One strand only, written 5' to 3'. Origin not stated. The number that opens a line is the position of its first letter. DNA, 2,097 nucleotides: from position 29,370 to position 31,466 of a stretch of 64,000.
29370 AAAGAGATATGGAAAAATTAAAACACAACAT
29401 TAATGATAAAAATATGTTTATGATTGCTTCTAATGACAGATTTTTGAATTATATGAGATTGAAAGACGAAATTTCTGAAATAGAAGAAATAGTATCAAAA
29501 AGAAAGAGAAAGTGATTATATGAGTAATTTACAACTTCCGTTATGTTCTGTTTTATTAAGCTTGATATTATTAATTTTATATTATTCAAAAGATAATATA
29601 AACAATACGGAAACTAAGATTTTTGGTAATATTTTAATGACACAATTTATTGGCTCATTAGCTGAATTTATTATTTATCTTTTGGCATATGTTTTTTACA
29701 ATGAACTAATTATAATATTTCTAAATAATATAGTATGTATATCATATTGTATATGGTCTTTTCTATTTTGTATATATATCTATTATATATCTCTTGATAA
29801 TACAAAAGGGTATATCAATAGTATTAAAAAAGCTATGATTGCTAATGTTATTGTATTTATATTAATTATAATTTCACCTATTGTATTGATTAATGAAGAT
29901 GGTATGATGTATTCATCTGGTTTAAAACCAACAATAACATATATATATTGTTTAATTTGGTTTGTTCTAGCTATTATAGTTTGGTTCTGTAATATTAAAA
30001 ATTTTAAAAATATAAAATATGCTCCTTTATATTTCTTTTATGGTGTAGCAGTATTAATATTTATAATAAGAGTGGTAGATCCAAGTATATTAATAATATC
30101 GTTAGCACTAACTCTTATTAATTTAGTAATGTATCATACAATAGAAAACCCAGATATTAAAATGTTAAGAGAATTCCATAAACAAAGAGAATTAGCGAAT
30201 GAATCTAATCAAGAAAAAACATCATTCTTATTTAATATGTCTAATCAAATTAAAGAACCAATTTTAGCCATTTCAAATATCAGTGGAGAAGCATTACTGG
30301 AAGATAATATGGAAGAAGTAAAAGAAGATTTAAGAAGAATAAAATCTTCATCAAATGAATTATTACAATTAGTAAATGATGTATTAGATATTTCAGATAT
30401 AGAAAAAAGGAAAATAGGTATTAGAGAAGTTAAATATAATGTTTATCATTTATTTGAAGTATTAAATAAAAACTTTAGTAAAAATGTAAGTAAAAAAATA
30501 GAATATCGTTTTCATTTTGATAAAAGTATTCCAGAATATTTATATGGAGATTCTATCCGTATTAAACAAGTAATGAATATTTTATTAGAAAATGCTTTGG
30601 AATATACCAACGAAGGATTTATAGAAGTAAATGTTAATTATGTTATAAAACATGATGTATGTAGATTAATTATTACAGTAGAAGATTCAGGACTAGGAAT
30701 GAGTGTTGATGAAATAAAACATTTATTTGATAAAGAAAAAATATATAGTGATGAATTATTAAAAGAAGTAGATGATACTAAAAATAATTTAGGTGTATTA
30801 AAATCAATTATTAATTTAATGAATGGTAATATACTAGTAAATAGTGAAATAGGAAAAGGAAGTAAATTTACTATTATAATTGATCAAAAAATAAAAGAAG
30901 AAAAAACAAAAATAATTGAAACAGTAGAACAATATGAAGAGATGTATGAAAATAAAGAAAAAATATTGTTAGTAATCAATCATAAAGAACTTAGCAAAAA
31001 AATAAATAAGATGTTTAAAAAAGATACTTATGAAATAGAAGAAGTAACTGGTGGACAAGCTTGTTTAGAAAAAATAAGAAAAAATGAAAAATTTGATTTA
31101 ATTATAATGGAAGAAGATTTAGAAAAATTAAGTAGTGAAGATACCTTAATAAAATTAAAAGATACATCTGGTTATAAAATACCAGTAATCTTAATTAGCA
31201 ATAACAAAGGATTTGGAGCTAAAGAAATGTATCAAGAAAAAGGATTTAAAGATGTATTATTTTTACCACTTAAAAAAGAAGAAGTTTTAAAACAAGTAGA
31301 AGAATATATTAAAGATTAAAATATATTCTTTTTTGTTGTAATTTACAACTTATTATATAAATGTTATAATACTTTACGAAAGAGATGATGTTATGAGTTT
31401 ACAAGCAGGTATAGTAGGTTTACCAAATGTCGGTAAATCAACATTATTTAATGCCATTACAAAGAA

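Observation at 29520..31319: Hybrid histidine kinase with the phospho-acceptor His replaced by Asn and the receiver phospho-Asp replaced by Glu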

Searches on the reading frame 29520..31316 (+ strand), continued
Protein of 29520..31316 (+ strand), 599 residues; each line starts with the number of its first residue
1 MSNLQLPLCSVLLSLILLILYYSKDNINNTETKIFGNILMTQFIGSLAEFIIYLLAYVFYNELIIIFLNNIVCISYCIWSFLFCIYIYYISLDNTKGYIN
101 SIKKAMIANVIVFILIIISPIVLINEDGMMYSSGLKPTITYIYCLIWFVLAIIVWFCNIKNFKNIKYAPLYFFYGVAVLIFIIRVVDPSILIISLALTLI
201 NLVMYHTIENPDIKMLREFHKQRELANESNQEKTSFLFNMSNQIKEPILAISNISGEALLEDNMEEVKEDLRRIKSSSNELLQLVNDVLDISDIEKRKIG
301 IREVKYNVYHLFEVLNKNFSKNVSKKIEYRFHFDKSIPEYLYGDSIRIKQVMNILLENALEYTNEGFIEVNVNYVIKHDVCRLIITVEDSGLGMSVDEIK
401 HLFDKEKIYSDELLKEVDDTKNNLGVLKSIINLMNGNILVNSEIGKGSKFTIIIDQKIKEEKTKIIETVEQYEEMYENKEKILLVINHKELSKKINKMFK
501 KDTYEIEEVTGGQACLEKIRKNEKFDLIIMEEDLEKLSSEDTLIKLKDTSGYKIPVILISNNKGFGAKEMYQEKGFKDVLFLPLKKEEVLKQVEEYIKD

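Call 79: search_solved_structures(query=L089:8223-9995:+, max_evalue=0.00001)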
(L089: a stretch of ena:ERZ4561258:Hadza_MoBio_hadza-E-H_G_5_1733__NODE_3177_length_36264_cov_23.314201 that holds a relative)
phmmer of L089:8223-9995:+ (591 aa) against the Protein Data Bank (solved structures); distinct sequences matched with E-value up to 0.00001: 125 (the best 60 are shown).
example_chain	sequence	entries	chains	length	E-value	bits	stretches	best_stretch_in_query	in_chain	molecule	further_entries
3g7s_A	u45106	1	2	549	1.3e-37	133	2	207-568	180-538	Long-chain-fatty-acid--CoA ligase (FadD-1)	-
7kyd_A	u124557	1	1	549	1.7e-33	119.3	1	151-571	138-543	Long-chain fatty-acyl-CoA synthetase CG6178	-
3a9u_A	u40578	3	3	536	4.8e-33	117.8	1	204-568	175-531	4-coumarate--CoA ligase | 4-coumarate:CoA ligase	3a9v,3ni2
6k4c_A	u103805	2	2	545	3.1e-32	115.1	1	203-571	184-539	Ancestral luciferase AncLamp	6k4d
4m46_A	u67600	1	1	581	1.9e-29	106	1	202-568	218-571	Luciferase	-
3qya_A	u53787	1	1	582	3.6e-29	105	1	202-568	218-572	Luciferase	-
3tsy_A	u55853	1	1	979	2e-28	102.6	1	196-570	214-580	Fusion Protein 4-coumarate--CoA ligase 1, Resveratrol synthase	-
5bsw_A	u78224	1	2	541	2.7e-28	102.1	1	205-567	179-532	4-coumarate--CoA ligase 2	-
5bsm_A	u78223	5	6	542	3.4e-28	101.8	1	204-567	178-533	4-coumarate--CoA ligase 2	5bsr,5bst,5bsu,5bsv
6q2m_A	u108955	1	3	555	5.4e-28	101.1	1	196-569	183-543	Luciferin 4-monooxygenase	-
5u95_A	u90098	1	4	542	6.6e-28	100.9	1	205-567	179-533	4-coumarate--CoA ligase 2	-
2d1t_A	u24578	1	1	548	2.1e-27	99.2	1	206-570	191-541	Luciferin 4-monooxygenase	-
8weu_A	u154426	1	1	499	2.2e-27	99.2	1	185-561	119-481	Fatty-acyl-CoA synthase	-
8wev_A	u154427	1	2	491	2.2e-27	99.2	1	185-561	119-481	Feruloyl-CoA Synthetase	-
2d1q_A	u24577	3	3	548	4.1e-27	98.3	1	206-570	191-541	Luciferin 4-monooxygenase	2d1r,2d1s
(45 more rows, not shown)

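Call 82: search_protein_families(library=pfam, proteins=[L005:8001-9947:+, L009:8001-9935:+, L029:7986-10808:+, L010:7941-10334:+, L078:8001-10262:+, L065:8001-10268:+], max_evalue=0.001)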
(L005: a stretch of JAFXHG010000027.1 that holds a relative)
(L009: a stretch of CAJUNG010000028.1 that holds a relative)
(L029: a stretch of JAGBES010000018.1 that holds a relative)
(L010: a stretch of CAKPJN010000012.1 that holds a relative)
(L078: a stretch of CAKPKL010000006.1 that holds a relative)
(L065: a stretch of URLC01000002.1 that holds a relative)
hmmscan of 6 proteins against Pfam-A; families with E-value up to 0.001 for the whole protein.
L005:8001-9947:+ (649 aa): 3 families
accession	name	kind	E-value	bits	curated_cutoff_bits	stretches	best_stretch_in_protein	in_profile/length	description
PF02518.31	HATPase_c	-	5.5e-28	98.1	26.4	1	346-459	1-109/111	Histidine kinase-, DNA gyrase B-, and HSP90-like ATPase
PF00072.30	Response_reg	-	2.3e-26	92.5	30.2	1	483-594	1-110/111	Response regulator receiver domain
PF00512.31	HisKA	-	1.4e-14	54.3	26.9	1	234-298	1-65/66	His Kinase A (phospho-acceptor) domain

L009:8001-9935:+ (645 aa): 3 families
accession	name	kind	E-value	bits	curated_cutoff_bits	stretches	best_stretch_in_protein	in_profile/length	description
PF02518.31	HATPase_c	-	4.4e-28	98.4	26.4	1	348-462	1-110/111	Histidine kinase-, DNA gyrase B-, and HSP90-like ATPase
PF00072.30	Response_reg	-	2.2e-22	79.8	30.2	1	497-608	1-110/111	Response regulator receiver domain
PF00512.31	HisKA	-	1.4e-13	51.2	26.9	1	234-301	1-66/66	His Kinase A (phospho-acceptor) domain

L029:7986-10808:+ (941 aa): 4 families
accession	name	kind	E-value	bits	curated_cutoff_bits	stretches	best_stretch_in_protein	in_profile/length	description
PF00072.30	Response_reg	-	3.4e-47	159.7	30.2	2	486-597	1-110/111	Response regulator receiver domain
PF02518.31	HATPase_c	-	5.1e-26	91.7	26.4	1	349-461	2-109/111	Histidine kinase-, DNA gyrase B-, and HSP90-like ATPase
PF00512.31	HisKA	-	3e-18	66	26.9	1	236-301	1-66/66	His Kinase A (phospho-acceptor) domain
PF01627.28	Hpt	-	1.9e-05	25.2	24.6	1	855-915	3-67/84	Hpt domain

L010:7941-10334:+ (798 aa): 4 families
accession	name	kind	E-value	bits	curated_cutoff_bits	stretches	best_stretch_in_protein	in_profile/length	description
PF02518.31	HATPase_c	-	9e-24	84.5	26.4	1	364-476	1-108/111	Histidine kinase-, DNA gyrase B-, and HSP90-like ATPase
PF00072.30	Response_reg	-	2.7e-23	82.7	30.2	1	507-618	1-110/111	Response regulator receiver domain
PF00512.31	HisKA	-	1.4e-16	60.7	26.9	1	252-317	1-66/66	His Kinase A (phospho-acceptor) domain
PF09194.16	Endonuc-BsobI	-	0.00059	19.7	25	0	703-787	95-178/313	Restriction endonuclease BsobI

L078:8001-10262:+ (754 aa): 4 families
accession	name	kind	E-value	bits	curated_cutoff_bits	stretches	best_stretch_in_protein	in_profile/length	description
PF02518.31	HATPase_c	-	3.7e-28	98.6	26.4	1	349-462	1-109/111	Histidine kinase-, DNA gyrase B-, and HSP90-like ATPase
PF00072.30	Response_reg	-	3.9e-23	82.2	30.2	1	486-597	1-110/111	Response regulator receiver domain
PF00512.31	HisKA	-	4.1e-17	62.4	26.9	1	237-301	1-65/66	His Kinase A (phospho-acceptor) domain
PF01627.28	Hpt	-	3.5e-06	27.6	24.6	1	667-740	2-75/84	Hpt domain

L065:8001-10268:+ (756 aa): 4 families
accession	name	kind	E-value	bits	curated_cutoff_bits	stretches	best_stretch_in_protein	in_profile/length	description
PF02518.31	HATPase_c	-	6.3e-25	88.2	26.4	1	347-460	1-109/111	Histidine kinase-, DNA gyrase B-, and HSP90-like ATPase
PF00072.30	Response_reg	-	1.7e-20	73.7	30.2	1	486-595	1-108/111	Response regulator receiver domain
PF00512.31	HisKA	-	3.1e-16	59.6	26.9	1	235-300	1-66/66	His Kinase A (phospho-acceptor) domain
PF01627.28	Hpt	-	0.00026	21.6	24.6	1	665-743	3-81/84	Hpt domain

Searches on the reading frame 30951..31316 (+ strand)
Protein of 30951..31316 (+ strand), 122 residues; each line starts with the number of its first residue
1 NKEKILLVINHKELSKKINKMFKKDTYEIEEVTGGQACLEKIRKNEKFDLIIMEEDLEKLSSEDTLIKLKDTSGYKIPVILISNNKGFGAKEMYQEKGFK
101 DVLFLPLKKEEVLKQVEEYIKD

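Call 65: search_solved_structures(query=window:30951-31316:+, max_evalue=0.01, show_alignments=3)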
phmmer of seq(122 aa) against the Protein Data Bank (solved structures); distinct sequences matched with E-value up to 0.01: 24.
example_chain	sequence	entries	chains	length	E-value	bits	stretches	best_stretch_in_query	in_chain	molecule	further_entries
4ja2_A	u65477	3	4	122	7.4e-07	32.6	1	3-119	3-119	Response regulator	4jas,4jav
3dge_C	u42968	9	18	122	3.2e-06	30.5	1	3-119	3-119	Response regulator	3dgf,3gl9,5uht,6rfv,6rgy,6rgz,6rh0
6azr_B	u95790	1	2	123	3.3e-06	30.5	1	3-119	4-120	Chemotaxis regulator-transmits chemoreceptor signals to flagelllar motor components CheY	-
9lbr_A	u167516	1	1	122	6.6e-06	29.5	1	3-119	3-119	Response regulator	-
6rh1_C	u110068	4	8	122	7.1e-06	29.4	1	3-119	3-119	Response regulator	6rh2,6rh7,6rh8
2nt3_A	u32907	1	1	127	5.2e-05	26.6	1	3-92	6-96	Response regulator homolog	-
2gkg_A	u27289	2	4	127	5.8e-05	26.5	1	3-92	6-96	response regulator homolog | Response regulator FrzS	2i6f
2nt4_A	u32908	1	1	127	7.7e-05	26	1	3-90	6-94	Response regulator homolog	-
3n53_A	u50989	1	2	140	0.0001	25.7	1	4-120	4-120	Response regulator receiver modulated diguanylate cyclase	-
9ckx_A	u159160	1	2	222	0.00023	24.5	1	3-92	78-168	Ubiquitin-domain-containing protein,Response regulator FrzS,Vesicle-associated membrane pr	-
8oyp_A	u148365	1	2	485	0.00054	23.3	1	3-91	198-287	Ubiquitin carboxyl-terminal hydrolase 11,Response regulator FrzS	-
9qy8_A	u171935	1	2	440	0.00081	22.8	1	3-91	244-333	Ubl carboxyl-terminal hydrolase 18,Response regulator FrzS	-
1nxo_A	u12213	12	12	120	0.00095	22.5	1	3-117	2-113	DNA-binding response regulator | Response regulator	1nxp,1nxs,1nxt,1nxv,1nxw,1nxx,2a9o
4qpj_C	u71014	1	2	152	0.00096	22.5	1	4-119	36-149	Cell cycle response regulator CtrA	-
6eb7_A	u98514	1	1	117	0.0012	22.2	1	4-117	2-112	DNA-binding response regulator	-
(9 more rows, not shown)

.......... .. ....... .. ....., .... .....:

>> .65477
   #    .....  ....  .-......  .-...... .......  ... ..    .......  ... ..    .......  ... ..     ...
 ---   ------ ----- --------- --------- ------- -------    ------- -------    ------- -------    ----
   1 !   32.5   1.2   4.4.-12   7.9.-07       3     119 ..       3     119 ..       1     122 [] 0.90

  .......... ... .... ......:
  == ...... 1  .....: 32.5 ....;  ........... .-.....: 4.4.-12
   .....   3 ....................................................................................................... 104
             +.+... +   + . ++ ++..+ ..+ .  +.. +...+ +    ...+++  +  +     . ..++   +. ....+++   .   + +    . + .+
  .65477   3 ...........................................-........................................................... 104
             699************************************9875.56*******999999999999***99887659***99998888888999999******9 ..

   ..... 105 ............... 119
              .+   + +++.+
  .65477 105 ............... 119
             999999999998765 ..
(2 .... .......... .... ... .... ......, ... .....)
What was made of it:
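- Checked: The alignment to RR468 puts Ile486/Asn487 at the DD pair and Glu531 (GAA, 31110-31112) at the phospho-Asp (call 65).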
